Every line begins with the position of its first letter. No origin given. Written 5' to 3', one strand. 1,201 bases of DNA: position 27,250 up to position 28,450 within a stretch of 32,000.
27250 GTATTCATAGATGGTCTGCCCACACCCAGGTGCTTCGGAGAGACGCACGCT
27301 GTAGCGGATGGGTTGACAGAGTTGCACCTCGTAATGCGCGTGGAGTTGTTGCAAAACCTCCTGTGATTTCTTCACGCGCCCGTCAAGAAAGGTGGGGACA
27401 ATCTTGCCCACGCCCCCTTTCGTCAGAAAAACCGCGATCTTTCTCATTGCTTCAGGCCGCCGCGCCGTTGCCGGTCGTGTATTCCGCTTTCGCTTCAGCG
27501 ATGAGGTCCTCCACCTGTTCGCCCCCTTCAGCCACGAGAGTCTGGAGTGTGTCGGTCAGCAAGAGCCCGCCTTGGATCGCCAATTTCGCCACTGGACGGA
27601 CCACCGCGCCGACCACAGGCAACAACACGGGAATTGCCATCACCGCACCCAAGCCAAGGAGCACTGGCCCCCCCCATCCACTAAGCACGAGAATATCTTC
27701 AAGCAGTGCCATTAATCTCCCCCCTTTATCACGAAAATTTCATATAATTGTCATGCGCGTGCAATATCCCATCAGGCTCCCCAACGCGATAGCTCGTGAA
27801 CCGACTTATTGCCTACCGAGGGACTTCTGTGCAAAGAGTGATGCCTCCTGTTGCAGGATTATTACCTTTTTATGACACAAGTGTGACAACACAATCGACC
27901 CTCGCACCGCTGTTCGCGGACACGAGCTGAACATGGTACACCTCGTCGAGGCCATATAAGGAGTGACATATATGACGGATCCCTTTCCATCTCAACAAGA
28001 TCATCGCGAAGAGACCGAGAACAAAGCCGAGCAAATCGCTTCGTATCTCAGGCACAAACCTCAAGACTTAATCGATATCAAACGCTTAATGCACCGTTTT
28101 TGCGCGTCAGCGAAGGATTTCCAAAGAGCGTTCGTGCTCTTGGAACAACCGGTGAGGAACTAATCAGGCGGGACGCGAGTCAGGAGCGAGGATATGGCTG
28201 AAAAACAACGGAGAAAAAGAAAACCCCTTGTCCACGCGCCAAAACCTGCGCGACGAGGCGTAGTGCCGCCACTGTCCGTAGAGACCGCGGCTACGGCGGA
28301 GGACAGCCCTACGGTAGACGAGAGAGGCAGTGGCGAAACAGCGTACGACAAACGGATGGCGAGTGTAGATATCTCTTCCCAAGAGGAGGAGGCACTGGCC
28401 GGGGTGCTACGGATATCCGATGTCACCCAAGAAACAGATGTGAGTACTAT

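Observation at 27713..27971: Control region of the novel cluster has Pho-box-like arrays in both orientations, arranged so the divergent 5' UTRs would overlap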

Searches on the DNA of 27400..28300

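Call 38: search_rna_families(source=window, start=27400, end=28300, threshold=evalue, max_evalue=1)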
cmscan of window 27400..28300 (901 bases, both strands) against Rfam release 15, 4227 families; matches with E-value up to 1: 0.
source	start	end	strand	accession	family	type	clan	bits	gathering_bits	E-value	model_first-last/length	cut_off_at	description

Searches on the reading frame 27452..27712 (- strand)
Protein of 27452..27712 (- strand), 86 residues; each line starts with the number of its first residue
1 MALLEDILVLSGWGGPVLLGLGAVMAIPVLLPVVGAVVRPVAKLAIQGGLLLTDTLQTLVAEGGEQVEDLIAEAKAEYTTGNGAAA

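Call 5: search_protein_families(library=pfam, proteins=[window:27452-27712:-], max_evalue=0.01)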
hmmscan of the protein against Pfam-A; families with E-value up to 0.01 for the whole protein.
window:27452-27712:- (86 aa): 1 family
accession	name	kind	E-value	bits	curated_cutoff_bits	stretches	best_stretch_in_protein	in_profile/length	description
PF17195.9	DUF5132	-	1.7e-06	28.4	25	1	37-78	1-42/47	Protein of unknown function (DUF5132)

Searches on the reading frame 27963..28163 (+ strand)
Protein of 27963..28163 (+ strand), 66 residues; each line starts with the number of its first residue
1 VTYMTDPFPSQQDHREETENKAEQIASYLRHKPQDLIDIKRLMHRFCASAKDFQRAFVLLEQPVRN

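Call 5: search_protein_families(library=pfam, proteins=[window:27963-28163:+], max_evalue=0.01)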
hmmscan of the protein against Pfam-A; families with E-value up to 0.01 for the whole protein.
window:27963-28163:+ (66 aa): 0 families
